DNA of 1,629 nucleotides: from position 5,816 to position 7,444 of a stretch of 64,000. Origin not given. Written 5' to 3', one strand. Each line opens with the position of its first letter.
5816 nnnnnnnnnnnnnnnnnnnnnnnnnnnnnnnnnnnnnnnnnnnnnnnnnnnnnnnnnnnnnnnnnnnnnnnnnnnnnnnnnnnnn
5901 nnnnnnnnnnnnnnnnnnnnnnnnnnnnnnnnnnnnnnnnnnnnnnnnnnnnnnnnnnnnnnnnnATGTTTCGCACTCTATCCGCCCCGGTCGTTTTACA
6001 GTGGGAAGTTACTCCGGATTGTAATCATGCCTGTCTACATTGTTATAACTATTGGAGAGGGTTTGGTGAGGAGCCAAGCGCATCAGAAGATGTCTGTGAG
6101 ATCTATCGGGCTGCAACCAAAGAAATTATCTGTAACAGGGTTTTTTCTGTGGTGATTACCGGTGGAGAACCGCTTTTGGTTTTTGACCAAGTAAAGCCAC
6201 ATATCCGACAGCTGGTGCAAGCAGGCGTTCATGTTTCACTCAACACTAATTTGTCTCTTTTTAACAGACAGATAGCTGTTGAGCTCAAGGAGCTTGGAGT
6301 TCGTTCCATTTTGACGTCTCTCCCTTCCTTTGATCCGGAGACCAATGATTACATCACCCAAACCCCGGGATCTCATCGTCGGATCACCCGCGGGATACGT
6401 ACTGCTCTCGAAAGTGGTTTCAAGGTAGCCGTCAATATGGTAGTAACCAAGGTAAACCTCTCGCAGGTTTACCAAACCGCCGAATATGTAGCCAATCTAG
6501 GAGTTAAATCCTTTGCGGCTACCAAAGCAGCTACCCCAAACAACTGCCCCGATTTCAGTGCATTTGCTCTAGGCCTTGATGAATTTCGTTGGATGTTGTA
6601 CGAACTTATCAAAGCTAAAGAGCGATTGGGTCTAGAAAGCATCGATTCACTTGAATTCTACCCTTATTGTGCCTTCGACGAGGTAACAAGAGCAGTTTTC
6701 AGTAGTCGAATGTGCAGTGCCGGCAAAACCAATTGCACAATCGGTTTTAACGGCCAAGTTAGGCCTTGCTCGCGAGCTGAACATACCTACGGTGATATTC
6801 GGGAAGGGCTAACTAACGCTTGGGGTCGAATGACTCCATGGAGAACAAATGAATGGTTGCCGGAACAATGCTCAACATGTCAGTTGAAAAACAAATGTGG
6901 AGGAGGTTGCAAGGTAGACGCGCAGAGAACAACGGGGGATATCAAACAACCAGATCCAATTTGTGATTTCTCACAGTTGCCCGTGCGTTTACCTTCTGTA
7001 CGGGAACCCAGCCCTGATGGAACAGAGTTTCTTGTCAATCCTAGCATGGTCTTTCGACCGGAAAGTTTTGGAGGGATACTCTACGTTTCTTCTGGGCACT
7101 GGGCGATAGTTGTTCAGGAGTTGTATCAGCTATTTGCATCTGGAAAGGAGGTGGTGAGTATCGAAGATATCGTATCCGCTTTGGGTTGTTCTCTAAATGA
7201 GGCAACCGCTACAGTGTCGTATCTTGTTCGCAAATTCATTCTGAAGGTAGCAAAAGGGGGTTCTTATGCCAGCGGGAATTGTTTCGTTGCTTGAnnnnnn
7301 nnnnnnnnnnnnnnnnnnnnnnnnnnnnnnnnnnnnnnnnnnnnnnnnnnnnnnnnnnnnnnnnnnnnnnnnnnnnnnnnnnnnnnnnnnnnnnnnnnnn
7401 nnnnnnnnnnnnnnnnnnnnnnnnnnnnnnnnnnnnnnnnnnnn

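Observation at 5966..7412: Radical-SAM/SPASM maturase with an overlapping 48-aa Cys/Asp/Gly-rich peptide: a candidate new RiPP (ranthipeptide/SCIFF- or sactipeptide-like) pair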

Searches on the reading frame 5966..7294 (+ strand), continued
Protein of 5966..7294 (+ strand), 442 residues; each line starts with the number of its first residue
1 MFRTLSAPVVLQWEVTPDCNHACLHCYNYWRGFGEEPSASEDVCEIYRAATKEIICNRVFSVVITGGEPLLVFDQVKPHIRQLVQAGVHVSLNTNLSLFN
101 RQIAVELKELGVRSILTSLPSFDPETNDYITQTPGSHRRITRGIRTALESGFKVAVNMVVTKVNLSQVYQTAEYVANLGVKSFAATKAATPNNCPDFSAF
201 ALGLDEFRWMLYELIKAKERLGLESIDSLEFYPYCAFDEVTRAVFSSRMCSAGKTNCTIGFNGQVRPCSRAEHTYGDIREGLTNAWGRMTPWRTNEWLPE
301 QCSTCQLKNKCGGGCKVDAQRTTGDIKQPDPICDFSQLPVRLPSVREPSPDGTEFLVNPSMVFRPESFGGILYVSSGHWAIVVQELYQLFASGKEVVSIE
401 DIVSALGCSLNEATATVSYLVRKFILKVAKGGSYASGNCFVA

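Call 25: search_solved_structures(query=A1, max_evalue=0.001)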
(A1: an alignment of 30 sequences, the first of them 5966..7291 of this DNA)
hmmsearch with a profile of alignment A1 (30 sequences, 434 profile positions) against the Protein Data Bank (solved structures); distinct sequences matched with E-value up to 0.001: 23.
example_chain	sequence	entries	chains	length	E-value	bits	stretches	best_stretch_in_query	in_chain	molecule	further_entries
6c8v_A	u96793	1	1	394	7.8e-22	80.9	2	5-184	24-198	Coenzyme PQQ synthesis protein E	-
6efn_A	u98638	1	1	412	1.5e-19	73.4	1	8-281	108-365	Sporulation killing factor maturation protein SkfB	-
8vpo_A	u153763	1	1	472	3.6e-14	55.6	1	11-346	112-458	Radical SAM core domain-containing protein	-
1tv7_A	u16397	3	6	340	5.8e-14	54.9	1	5-212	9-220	Molybdenum cofactor biosynthesis protein A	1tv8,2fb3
2fb2_A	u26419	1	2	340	7.4e-14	54.6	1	7-212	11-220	Molybdenum cofactor biosynthesis protein A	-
5v1q_A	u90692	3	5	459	1.7e-13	53.4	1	5-333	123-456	Radical SAM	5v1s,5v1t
4k37_A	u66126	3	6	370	3.7e-12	49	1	17-336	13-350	Anaerobic sulfatase-maturating enzyme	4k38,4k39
4k36_A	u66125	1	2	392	7.7e-12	47.9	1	17-337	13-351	Anaerobic sulfatase-maturating enzyme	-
7vob_C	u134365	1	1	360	1.6e-11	46.9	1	17-184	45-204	Cytosylglucuronate decarboxylase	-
7voc_C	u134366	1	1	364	1.6e-11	46.8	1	17-184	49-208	Cytosylglucuronate decarboxylase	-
5wgg_A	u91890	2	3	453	2.8e-09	39.5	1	251-330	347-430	Radical SAM domain protein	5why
9gm3_A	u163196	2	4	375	1.7e-07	33.6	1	15-113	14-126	ChlB radical SAM domain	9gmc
6y1x_A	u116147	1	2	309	3.4e-07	32.6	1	14-181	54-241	Radical SAM domain protein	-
9dfu_A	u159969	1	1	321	3.8e-07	32.4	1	8-168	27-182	Radical SAM core domain-containing protein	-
9dfn_A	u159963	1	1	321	1.3e-06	30.7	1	8-168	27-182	Radical SAM core domain-containing protein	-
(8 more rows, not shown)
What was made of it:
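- Its closest solved relatives by sequence are PqqE and SkfB (call 25). The closest solved sequence relative is PqqE (call 25).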

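Call 36: predict_structure(alignment_id=A1)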
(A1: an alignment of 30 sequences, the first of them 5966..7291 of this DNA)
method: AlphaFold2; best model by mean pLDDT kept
length: 442 residues; sequences in the alignment: 30
mean_pLDDT: 90.6   pTM: 0.89
mean pLDDT of the five models: 90.6, 90.2, 89.7, 89.1, 88.9
residues with pLDDT >= 90: 342; 70-90: 66; 50-70: 23; < 50: 11
segments of 3 or more residues with pLDDT < 50: 435-442
pLDDT, mean of each block of 10 residues (from residue 1): 89 93 73 53 90 98 95 96 98 96 98 96 97 96 98 97 98 98 94 81 95 97 94 91 85 94 94 94 97 92 90 91 92 91 71 92 97 95 97 95 96 93 90 41 29
secondary structure, 60 per line:
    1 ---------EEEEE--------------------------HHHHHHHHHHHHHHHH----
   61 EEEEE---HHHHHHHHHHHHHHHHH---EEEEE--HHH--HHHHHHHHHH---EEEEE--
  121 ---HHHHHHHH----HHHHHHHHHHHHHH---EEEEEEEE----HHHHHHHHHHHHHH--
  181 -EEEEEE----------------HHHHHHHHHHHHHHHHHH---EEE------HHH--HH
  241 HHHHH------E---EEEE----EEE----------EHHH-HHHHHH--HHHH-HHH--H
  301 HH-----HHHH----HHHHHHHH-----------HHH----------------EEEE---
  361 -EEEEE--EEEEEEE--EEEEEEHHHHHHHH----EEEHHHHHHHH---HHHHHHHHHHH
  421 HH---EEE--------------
elements in order: E10-14 H41-56 E61-65 H69-85 E89-93 H101-110 E114-118 H124-131 H136-149 E153-160 H165-178 E182-187 H204-221 E225-227 H239-245 E256-259 E264-266 H282-287 H290-293 H308-311 H316-323 E354-357 E362-366 E369-375 E378-383 H384-391 E396-398 H399-406 H410-422 E426-428
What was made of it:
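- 5966..7294 (+): Radical SAM/SPASM peptide maturase gene (442 aa) with a C-terminal RRE-like domain. The AF2 model has mean pLDDT 90.6 (call 36).
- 7025..7249 (+): C-terminal MftB/PqqD-like peptide-recognition (RRE-like) domain, residues 354-428. The AF2 model shows four beta-strands followed by three helices, with block pLDDT of 90-97 (call 36).
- On RiPP recognition element (PqqD-like fold): The topology is present at pLDDT 90-97 (call 36).
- The model shows a confident beta-strands-then-three-helices topology (call 36).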

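Call 60: search_protein_families(library=ncbifam, proteins=[L077:5004-6305:+, L081:4998-6308:+, L019:5001-6299:+, L055:557-1867:+, L031:330-1610:+, L034:4974-6314:+, L024:5001-6314:+, L047:5001-6341:+, L012:5001-6299:+, L080:2269-3672:+], max_evalue=1e-25)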
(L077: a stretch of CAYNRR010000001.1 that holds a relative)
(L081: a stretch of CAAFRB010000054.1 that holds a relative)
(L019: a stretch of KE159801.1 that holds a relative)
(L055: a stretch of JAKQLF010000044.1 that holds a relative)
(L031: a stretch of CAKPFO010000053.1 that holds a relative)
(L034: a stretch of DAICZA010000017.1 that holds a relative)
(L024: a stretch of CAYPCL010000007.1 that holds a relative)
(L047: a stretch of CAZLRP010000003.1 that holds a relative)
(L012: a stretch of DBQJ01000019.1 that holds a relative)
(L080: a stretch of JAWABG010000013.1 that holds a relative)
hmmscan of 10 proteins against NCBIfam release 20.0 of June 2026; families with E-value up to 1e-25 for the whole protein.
L077:5004-6305:+ (434 aa): 1 family
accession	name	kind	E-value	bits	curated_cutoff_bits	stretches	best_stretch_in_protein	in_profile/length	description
NF041298.1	rSAM_mat_DynA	equivalog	1.1e-27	97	450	1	15-335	8-337/356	dynobactin maturation radical SAM/SPASM protein DynA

L081:4998-6308:+ (437 aa): 1 family
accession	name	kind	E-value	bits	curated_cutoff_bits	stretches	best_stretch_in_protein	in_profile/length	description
TIGR04545.1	rSAM_ahbD_hemeb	equivalog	6.5e-26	91.6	500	0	12-331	2-327/339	heme b synthase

L019:5001-6299:+ (433 aa): 4 families
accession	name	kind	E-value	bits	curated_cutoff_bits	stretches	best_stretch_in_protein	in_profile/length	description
TIGR03962.1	mycofact_rSAM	equivalog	1.3e-27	96.9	265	1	3-328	6-329/339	mycofactocin radical SAM maturase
TIGR04055.1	rSAM_NirJ2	equivalog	2.3e-27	96.4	500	1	11-330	2-322/326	putative heme d1 biosynthesis radical SAM protein NirJ2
TIGR04545.1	rSAM_ahbD_hemeb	equivalog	5.8e-27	95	500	0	11-332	2-337/339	heme b synthase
TIGR04250.1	SCM_rSAM_ScmE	equivalog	2e-26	92.7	400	0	8-337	2-352/358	SynChlorMet cassette radical SAM/SPASM protein ScmE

L055:557-1867:+ (437 aa): 1 family
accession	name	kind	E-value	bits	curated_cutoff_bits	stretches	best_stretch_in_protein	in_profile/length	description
TIGR04545.1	rSAM_ahbD_hemeb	equivalog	1.4e-26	93.7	500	0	11-184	2-172/339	heme b synthase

L031:330-1610:+ (427 aa): 3 families
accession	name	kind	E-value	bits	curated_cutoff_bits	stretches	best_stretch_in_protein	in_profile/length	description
TIGR04303.1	GeoRSP_rSAM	equivalog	5.7e-32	111.6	400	1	6-316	1-307/325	GeoRSP system radical SAM/SPASM protein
TIGR04055.1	rSAM_NirJ2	equivalog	7.2e-28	98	500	1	12-317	2-305/326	putative heme d1 biosynthesis radical SAM protein NirJ2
TIGR03962.1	mycofact_rSAM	equivalog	8.2e-26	91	265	0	4-315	6-313/339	mycofactocin radical SAM maturase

L034:4974-6314:+ (447 aa): 2 families
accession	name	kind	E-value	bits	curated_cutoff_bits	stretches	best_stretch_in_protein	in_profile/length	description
TIGR04545.1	rSAM_ahbD_hemeb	equivalog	5.4e-34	118.1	500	1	23-341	5-334/339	heme b synthase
TIGR04055.1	rSAM_NirJ2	equivalog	2.7e-30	106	500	1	24-332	6-312/326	putative heme d1 biosynthesis radical SAM protein NirJ2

L024:5001-6314:+ (438 aa): 6 families
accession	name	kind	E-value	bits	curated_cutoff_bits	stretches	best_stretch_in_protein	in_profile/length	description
TIGR04545.1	rSAM_ahbD_hemeb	equivalog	9.3e-39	133.8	500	1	11-224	2-212/339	heme b synthase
TIGR04055.1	rSAM_NirJ2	equivalog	9.6e-37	127.2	500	1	12-322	3-311/326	putative heme d1 biosynthesis radical SAM protein NirJ2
TIGR04303.1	GeoRSP_rSAM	equivalog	1e-30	107.5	400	1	6-320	2-311/325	GeoRSP system radical SAM/SPASM protein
TIGR04053.2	TIGR04053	equivalog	3e-28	99.1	395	0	7-225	6-222/366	TIGR04053 family radical SAM/SPASM domain-containing protein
NF050035.1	rSAM_WgK_link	exception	2.6e-27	95.8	650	0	4-224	4-220/367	radical SAM/SPASM peptide maturase WgkB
TIGR04250.1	SCM_rSAM_ScmE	equivalog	2.1e-26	92.7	400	1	8-316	2-328/358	SynChlorMet cassette radical SAM/SPASM protein ScmE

L047:5001-6341:+ (447 aa): 6 families
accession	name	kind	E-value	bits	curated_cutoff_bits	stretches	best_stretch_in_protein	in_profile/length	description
TIGR04055.1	rSAM_NirJ2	equivalog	9.5e-38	130.5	500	1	14-327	5-316/326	putative heme d1 biosynthesis radical SAM protein NirJ2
TIGR04545.1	rSAM_ahbD_hemeb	equivalog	9.6e-36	123.9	500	1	12-316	3-319/339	heme b synthase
TIGR04053.2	TIGR04053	equivalog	9.6e-27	94.2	395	0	6-222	5-221/366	TIGR04053 family radical SAM/SPASM domain-containing protein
TIGR04546.1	rSAM_ahbC_deAc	equivalog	2.3e-26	92.5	650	0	6-165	37-193/390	12,18-didecarboxysiroheme deacetylase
TIGR04303.1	GeoRSP_rSAM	equivalog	2.7e-26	92.9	400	1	5-330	1-323/325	GeoRSP system radical SAM/SPASM protein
TIGR03962.1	mycofact_rSAM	equivalog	8.6e-26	90.9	265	0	3-329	6-329/339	mycofactocin radical SAM maturase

L012:5001-6299:+ (433 aa): 0 families

L080:2269-3672:+ (468 aa): 3 families
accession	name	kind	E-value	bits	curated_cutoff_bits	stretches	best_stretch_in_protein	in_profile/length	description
TIGR04055.1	rSAM_NirJ2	equivalog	9.2e-37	127.3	500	1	13-334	5-321/326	putative heme d1 biosynthesis radical SAM protein NirJ2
TIGR04545.1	rSAM_ahbD_hemeb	equivalog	1.3e-27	97.2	500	1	11-331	3-331/339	heme b synthase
TIGR04303.1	GeoRSP_rSAM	equivalog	1.4e-27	97.2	400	1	5-332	2-321/325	GeoRSP system radical SAM/SPASM protein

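Call 81: search_protein_representatives(alignment_id=A1)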
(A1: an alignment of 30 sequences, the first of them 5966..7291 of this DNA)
Query: 30 sequences, 434 profile positions. Proteins with E-value up to 0.001 (for the whole library): 61385; up to 1e-10: 22051; up to 1e-30: 1537. The best 150 are listed.
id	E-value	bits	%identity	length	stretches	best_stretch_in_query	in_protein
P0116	8.6e-173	591.5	-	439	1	2-432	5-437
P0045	1.8e-169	580.6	-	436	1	2-433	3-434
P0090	1.5e-168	577.5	-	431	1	1-431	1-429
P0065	1.5e-166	571.0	-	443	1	1-431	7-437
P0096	7.1e-166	568.7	-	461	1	1-432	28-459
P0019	1.2e-165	568.0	-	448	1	1-433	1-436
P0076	5.4e-165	565.8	-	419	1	10-432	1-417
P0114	1.3e-164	564.5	-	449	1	3-432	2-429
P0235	2.3e-163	560.4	-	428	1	1-431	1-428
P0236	3.3e-160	550.1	-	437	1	1-431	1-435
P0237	1.9e-159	547.5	-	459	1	1-430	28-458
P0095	3.0e-159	546.9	-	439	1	1-432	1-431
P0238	1.7e-158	544.4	-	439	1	1-432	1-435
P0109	2.0e-157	540.9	-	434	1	1-432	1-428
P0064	1.1e-156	538.4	-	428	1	1-431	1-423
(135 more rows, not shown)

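Call 91: find_encoding_contigs(protein=P0002, flank=1500, max_places=2)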
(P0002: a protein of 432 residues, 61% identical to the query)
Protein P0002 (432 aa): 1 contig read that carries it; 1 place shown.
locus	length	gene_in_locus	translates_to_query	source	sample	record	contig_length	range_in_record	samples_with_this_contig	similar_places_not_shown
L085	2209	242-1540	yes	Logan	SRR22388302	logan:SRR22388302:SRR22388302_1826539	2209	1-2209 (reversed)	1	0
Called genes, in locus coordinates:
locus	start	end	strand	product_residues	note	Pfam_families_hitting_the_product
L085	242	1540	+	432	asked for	PF04055:Radical_SAM, PF13353:Fer4_12 (weak)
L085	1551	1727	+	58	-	-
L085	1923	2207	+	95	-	?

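Call 92: find_encoding_contigs(protein=P0004, flank=1500, max_places=2)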
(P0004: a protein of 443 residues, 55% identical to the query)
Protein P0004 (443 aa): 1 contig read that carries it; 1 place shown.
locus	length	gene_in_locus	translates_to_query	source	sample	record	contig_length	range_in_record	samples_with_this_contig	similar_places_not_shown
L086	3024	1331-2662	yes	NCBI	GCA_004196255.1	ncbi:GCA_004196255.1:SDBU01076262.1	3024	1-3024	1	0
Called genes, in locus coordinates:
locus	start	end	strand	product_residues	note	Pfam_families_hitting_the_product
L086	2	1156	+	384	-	?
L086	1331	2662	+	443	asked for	PF04055:Radical_SAM, PF13353:Fer4_12 (faint)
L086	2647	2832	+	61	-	-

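Call 93: find_encoding_contigs(protein=P0007, flank=1500, max_places=2)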
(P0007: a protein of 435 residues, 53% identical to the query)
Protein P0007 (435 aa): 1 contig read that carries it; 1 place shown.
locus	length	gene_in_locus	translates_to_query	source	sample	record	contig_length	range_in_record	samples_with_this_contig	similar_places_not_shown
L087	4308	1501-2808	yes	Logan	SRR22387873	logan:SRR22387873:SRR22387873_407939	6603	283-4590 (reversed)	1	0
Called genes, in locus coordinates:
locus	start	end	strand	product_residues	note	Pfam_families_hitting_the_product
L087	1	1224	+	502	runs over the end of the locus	PF05708:Peptidase_C92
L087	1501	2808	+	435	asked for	PF04055:Radical_SAM, PF13353:Fer4_12 (weak)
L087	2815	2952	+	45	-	-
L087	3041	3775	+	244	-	-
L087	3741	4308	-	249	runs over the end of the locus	-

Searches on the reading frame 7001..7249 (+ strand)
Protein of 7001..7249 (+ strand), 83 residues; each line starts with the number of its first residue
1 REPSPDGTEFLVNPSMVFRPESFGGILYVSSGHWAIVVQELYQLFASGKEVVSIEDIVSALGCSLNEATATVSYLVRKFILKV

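Call 40: search_protein_families(library=pfam, alignment_id=A2, max_evalue=1)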
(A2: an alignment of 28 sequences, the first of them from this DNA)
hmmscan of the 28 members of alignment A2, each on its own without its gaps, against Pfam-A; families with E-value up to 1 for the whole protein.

A. member 1, seq(83 aa): 1 family
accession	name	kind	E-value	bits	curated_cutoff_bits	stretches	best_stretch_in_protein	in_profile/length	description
PF13338.12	AbiEi_4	-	0.026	15.1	25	1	39-78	1-35/49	Transcriptional regulator, AbiEi antitoxin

B. families by the number of members that match (of 28 scanned): 13 families
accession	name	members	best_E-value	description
PF24657.1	DUF7646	2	5.2e-05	Domain of unknown function (DUF7646)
PF22257.2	GPR128_N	1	0.0054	GPR128, N-terminal domain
PF16746.10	BAR_3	1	0.0097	BAR domain of APPL family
PF22950.1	DUF7026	1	0.015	Domain of unknown function (DUF7026)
PF12802.13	MarR_2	1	0.021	MarR family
PF13338.12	AbiEi_4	1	0.026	Transcriptional regulator, AbiEi antitoxin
PF17262.7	Cas6b_C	1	0.059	Cas6b C-terminal domain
PF13613.12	HTH_Tnp_4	1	0.072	Helix-turn-helix of DDE superfamily endonuclease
PF13730.12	HTH_36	1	0.074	Helix-turn-helix domain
PF09756.15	DDRGK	1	0.1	DDRGK domain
PF02082.26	Rrf2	1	0.13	Iron-dependent Transcriptional regulator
PF03297.21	Ribosomal_S25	1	0.15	S25 ribosomal protein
PF08653.15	DASH_Dam1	1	0.21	DASH complex subunit Dam1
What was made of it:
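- Tried and rejected: No hit (call 40).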

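Call 41: search_solved_structures(query=A2, max_evalue=10)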
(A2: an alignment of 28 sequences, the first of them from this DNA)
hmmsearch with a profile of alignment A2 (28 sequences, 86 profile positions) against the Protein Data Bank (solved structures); distinct sequences matched with E-value up to 10: 17.
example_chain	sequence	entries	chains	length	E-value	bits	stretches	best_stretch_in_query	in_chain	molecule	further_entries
2xvc_A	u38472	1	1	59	0.00021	24.5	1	34-84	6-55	ESCRT-III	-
3jbn_2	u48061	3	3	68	0.023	17.9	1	38-85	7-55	40S ribosomal protein eS25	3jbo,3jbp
3j7a_2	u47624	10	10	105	0.062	16.5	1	37-85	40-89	40S ribosomal protein eS25 | 40S ribosomal protein S25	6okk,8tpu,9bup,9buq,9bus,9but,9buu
2l54_A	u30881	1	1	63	0.3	14.3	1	42-84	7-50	Double-stranded RNA-specific adenosine deaminase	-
3cuq_A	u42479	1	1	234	0.51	13.6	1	46-82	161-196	Vacuolar-sorting protein SNF8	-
5zu1_A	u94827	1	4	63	0.57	13.4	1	39-84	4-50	Double-stranded RNA-specific adenosine deaminase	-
2zme_A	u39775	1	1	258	0.58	13.4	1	46-82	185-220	Vacuolar-sorting protein SNF8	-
2acj_A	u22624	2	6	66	0.65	13.2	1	39-84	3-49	Double-stranded RNA-specific adenosine deaminase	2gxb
6jlu_Q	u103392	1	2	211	0.67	13.2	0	30-57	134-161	Extrinsic protein in photosystem II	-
3irq_D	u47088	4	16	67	0.67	13.2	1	39-84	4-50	Double-stranded RNA-specific adenosine deaminase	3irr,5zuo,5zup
1i1g_A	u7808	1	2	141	0.85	12.9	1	54-85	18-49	TRANSCRIPTIONAL REGULATOR LRPA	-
1s3j_A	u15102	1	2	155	0.96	12.7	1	42-85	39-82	YusO protein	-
8gbc_A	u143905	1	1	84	0.98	12.7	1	39-83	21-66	Double-stranded RNA-specific adenosine deaminase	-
2eth_A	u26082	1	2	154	0.99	12.7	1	41-85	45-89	transcriptional regulator, putative, Mar family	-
8gbd_A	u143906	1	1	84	1.2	12.4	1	39-83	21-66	Double-stranded RNA-specific adenosine deaminase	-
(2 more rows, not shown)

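Call 84: search_protein_families(library=ncbifam, alignment_id=A2, max_evalue=1)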
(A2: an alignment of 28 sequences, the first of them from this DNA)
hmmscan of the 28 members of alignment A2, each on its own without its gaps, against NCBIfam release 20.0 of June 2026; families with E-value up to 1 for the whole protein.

A. member 1, seq(83 aa): 2 families
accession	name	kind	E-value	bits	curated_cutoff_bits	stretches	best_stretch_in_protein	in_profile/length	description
TIGR03967.2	mycofact_MftB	equivalog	0.015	15.6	33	1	10-29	6-25/85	mycofactocin biosynthesis chaperone MftB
NF005269.0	PRK06771.1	equivalog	0.037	14.7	90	1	37-75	55-93/97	hypothetical protein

B. families by the number of members that match (of 28 scanned): 6 families
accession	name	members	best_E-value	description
TIGR03967.2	mycofact_MftB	21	1.6e-05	mycofactocin biosynthesis chaperone MftB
NF005269.0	PRK06771.1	1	0.037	hypothetical protein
NF010014.0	PRK13489.1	1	0.045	chemoreceptor glutamine deamidase CheD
NF033068.1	APH_3p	1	0.073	APH(3') family aminoglycoside O-phosphotransferase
NF001314.0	PRK00258.2-2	1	0.093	shikimate dehydrogenase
TIGR00002.1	S16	1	0.11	30S ribosomal protein S16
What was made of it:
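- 7025..7249 (+): 21 of 28 family C-terminal domains hit TIGR03967 MftB, all below the cutoff, best E 1.6e-5 (call 84).
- On Mycofactocin system: The C-terminal domain scores 15.6 bits to MftB, with 21/28 members matching below the threshold (call 84).
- On RiPP recognition element (PqqD-like fold): 21/28 members give consistent but sub-threshold MftB hits (call 84).
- Closest known: Mycofactocin. Same: The C-terminal domain resembles the stand-alone RRE chaperone MftB in 21 of 28 members (call 84).
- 21 of 28 family members give sub-threshold hits to the RRE chaperone MftB (call 84). The recognition domain resembles MftB (call 84).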
